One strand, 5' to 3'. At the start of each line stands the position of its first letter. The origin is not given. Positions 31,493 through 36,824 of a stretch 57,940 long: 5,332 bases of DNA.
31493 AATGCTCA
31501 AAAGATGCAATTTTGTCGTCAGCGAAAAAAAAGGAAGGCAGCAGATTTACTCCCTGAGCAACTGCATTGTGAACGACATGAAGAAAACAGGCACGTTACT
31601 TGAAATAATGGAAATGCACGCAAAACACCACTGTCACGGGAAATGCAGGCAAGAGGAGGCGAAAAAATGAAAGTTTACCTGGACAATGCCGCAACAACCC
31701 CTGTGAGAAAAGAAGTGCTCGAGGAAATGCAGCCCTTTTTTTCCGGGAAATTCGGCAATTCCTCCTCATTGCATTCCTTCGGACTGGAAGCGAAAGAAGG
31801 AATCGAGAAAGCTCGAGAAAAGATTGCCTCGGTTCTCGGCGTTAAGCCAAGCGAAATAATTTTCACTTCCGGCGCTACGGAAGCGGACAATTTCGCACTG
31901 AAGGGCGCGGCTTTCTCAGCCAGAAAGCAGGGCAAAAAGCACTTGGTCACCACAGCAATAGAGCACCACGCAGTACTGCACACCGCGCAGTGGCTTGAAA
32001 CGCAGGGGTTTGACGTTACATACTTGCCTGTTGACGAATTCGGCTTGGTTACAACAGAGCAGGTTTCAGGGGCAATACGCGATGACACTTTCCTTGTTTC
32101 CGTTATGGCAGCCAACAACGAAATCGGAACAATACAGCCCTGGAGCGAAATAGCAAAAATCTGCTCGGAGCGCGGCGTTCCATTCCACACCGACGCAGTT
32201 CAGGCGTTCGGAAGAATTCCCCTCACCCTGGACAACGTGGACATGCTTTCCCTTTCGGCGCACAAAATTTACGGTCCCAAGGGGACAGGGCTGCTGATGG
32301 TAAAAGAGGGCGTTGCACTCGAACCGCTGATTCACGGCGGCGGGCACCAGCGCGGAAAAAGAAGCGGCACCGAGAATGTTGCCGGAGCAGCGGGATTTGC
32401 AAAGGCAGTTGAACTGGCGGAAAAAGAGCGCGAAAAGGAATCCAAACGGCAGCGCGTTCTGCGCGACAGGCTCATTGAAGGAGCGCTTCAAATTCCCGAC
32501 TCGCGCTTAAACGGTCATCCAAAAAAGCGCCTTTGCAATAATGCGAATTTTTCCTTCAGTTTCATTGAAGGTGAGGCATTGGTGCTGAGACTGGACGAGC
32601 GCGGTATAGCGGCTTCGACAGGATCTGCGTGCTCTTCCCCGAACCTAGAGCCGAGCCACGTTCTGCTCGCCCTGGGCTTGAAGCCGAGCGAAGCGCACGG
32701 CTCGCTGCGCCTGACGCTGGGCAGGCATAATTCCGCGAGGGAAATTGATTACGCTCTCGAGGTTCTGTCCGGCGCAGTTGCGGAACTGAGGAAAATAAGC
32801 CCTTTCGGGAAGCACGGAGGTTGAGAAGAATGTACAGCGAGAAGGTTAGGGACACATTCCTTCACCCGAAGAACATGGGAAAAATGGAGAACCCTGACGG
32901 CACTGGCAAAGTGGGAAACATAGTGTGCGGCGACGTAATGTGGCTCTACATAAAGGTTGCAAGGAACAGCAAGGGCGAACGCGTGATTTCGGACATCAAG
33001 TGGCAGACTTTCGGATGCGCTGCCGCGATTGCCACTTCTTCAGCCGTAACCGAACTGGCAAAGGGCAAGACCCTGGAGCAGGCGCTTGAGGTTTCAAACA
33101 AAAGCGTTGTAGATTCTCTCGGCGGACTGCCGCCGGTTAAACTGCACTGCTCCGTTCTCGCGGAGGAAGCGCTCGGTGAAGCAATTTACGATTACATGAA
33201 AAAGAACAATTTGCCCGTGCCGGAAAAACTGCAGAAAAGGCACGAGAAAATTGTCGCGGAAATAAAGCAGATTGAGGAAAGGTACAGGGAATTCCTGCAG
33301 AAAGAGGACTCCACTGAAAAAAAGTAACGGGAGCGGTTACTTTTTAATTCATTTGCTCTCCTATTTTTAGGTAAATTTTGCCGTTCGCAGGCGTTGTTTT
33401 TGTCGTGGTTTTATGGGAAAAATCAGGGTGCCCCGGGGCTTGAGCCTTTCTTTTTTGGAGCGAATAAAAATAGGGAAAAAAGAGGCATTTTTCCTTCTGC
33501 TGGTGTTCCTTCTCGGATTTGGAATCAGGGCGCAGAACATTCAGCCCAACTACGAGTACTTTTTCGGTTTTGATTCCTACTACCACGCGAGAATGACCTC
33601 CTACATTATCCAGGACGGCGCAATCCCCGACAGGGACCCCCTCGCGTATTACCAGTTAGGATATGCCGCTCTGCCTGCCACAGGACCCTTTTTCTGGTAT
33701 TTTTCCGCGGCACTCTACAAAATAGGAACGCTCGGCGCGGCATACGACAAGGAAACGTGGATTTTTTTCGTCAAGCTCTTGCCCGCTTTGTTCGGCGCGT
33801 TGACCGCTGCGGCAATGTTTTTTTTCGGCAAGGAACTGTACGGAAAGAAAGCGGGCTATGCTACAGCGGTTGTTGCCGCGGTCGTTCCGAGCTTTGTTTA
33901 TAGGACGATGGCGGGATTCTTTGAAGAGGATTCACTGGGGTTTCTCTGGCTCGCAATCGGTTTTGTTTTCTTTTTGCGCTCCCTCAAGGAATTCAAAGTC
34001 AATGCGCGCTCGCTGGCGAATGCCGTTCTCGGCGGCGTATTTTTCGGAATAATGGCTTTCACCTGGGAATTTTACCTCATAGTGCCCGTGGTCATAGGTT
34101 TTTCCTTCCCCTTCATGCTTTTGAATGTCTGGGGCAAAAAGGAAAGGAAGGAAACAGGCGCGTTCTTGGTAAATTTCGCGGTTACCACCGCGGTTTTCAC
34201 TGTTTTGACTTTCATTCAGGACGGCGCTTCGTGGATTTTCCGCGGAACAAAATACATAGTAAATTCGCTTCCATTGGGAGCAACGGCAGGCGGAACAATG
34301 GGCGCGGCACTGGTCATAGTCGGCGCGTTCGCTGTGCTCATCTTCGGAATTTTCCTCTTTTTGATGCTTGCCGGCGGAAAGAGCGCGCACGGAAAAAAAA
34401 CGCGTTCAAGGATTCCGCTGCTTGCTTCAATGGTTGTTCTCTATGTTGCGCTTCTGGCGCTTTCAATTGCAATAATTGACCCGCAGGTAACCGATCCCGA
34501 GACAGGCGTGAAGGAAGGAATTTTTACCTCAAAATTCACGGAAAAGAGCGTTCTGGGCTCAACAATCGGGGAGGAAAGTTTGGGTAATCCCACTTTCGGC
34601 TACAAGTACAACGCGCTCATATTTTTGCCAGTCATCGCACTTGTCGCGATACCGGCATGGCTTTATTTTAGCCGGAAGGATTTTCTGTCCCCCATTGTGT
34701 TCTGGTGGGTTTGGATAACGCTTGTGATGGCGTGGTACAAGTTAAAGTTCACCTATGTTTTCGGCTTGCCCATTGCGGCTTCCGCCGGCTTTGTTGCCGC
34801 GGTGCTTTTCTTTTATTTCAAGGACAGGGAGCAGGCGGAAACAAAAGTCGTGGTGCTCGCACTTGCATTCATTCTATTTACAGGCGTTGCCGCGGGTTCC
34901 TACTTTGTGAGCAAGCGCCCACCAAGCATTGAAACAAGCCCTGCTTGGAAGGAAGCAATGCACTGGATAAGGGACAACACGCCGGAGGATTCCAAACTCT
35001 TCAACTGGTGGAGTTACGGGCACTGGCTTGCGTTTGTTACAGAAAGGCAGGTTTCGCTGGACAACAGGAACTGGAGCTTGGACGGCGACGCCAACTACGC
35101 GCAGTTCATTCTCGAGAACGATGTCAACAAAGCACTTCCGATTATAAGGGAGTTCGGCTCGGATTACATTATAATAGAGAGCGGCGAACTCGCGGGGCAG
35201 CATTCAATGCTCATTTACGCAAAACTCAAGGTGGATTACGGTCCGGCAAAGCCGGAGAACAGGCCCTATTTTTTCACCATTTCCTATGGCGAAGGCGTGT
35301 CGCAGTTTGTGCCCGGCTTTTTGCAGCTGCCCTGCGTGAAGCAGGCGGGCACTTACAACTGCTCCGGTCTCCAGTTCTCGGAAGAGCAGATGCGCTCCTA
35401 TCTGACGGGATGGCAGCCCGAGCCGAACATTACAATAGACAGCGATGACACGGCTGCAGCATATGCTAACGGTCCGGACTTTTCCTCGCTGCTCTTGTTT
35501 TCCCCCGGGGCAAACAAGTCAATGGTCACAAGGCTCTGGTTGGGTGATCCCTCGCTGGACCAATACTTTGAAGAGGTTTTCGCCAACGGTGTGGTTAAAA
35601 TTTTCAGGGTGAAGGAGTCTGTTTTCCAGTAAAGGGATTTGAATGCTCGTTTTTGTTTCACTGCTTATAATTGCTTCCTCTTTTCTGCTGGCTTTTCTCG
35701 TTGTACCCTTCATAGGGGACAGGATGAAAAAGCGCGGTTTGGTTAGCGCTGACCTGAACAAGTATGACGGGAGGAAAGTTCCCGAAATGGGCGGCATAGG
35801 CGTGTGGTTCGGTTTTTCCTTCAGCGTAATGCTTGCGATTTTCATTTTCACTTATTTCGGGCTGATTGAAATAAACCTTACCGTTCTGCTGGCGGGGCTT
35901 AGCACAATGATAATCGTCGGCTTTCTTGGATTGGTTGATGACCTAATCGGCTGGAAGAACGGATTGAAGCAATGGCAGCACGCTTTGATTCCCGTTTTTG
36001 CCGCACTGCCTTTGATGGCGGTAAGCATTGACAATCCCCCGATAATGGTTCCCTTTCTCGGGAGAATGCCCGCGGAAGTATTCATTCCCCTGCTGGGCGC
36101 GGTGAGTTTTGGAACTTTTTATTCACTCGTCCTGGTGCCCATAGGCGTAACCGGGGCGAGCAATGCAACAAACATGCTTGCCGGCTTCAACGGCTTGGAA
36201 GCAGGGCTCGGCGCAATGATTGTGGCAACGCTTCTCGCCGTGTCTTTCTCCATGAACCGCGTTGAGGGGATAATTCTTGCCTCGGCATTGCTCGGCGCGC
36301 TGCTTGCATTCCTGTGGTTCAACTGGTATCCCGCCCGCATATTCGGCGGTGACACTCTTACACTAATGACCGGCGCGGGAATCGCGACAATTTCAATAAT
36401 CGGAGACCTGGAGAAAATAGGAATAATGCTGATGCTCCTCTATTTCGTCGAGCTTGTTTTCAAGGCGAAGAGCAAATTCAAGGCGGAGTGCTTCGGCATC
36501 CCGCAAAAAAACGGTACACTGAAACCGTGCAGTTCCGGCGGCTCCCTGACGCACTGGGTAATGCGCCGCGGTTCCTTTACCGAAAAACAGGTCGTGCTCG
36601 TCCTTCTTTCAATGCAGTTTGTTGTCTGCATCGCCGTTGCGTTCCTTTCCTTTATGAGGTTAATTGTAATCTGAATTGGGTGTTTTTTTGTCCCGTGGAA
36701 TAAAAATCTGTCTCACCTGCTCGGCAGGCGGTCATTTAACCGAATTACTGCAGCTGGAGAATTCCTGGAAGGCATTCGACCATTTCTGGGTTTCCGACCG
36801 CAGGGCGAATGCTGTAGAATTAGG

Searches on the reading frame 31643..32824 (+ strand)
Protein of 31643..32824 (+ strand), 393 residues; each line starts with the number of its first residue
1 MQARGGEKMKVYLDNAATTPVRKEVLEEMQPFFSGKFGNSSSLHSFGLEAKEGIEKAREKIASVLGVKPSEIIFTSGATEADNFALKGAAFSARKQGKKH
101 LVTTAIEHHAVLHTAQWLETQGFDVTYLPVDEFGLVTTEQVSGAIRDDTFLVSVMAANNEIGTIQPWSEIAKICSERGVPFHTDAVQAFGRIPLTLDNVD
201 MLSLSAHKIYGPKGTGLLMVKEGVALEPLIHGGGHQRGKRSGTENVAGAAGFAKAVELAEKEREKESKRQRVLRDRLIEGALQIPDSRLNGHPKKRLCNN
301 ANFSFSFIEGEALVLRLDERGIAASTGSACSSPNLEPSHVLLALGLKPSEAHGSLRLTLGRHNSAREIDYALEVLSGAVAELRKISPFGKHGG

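Call 26: search_protein_families(library=pfam, proteins=[window:31643-32824:+], max_evalue=0.00001)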
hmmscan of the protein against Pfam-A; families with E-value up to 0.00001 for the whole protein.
window:31643-32824:+ (393 aa): 1 family
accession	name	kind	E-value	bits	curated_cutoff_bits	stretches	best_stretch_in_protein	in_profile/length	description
PF00266.25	Aminotran_5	-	7e-81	272.5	21.5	1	11-370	1-370/371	Aminotransferase class-V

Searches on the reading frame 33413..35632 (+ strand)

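Call 26: search_protein_families(library=pfam, proteins=[window:33413-35632:+], max_evalue=0.00001)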
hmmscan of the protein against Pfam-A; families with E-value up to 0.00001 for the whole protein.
window:33413-35632:+ (739 aa): 2 families
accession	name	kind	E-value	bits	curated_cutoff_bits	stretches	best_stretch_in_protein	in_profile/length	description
PF02516.20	STT3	-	4.6e-20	72.9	24.5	1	48-267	27-238/405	Oligosaccharyl transferase STT3, N-terminal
PF22627.1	AglB_core-like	-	2e-08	35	27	1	524-589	41-107/111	AglB core domain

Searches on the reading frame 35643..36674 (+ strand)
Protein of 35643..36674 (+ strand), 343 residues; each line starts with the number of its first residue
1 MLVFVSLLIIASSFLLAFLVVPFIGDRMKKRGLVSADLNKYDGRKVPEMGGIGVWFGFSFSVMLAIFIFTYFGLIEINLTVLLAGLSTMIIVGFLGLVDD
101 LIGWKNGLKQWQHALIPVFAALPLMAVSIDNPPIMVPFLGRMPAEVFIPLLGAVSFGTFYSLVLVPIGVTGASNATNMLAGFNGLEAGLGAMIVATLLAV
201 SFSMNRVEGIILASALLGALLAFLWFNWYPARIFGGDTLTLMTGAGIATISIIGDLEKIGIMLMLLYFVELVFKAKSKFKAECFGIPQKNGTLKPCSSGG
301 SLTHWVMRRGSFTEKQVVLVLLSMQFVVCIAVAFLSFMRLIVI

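Call 26: search_protein_families(library=pfam, proteins=[window:35643-36674:+], max_evalue=0.00001)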
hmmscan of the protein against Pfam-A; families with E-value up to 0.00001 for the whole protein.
window:35643-36674:+ (343 aa): 1 family
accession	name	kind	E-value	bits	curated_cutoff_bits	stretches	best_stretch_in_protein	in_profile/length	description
PF00953.26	Glycos_transf_4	-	1.5e-30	106.7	27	1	84-254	3-159/160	Glycosyl transferase family 4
